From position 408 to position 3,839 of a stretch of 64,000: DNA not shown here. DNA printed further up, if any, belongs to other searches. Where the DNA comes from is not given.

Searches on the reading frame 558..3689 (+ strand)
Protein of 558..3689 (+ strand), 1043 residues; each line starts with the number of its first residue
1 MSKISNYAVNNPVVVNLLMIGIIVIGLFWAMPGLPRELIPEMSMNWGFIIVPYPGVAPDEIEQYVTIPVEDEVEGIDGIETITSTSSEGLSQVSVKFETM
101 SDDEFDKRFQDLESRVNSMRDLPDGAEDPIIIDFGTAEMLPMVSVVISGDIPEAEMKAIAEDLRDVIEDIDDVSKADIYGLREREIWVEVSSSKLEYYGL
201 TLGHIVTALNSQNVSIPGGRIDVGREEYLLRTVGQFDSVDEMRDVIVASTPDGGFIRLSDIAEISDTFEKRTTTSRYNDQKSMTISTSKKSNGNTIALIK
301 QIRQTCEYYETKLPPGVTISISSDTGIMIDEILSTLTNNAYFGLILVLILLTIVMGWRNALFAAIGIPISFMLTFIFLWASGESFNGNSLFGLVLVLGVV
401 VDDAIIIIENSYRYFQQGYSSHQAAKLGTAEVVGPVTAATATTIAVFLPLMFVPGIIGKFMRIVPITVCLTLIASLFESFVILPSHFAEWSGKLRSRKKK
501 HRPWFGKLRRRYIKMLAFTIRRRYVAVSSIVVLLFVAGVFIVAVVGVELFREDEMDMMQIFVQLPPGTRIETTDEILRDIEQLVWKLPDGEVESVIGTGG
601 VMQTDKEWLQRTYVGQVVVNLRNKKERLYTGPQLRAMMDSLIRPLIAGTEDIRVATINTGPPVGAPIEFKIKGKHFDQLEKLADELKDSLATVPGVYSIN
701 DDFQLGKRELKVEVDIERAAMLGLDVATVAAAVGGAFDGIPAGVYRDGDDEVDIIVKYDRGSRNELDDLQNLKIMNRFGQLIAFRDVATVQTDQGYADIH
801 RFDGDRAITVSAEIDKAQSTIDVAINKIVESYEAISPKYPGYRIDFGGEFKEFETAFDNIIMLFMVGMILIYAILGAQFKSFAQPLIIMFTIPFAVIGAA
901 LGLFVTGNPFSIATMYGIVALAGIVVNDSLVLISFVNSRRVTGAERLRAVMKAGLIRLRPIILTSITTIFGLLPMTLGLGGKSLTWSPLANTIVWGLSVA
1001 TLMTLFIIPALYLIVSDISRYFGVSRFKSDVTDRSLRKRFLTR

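Call 75: search_protein_families(library=pfam, proteins=[window:558-3689:+], max_evalue=0.00001)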
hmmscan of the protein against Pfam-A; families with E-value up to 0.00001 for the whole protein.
window:558-3689:+ (1043 aa): 2 families
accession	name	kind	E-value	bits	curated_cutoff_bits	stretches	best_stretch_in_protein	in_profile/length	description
PF00873.25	ACR_tran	-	8.1e-197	656.6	28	1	4-1015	1-1020/1021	AcrB/AcrD/AcrF family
PF03176.21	MMPL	-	1.4e-07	31.2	20.5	0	278-504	83-318/333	MMPL family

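Call 94: find_encoding_contigs(protein=window:558-3689:+, flank=10000, max_places=1)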
Protein window:558-3689:+ (1043 aa): no gene with exactly this product is on record in the collection.
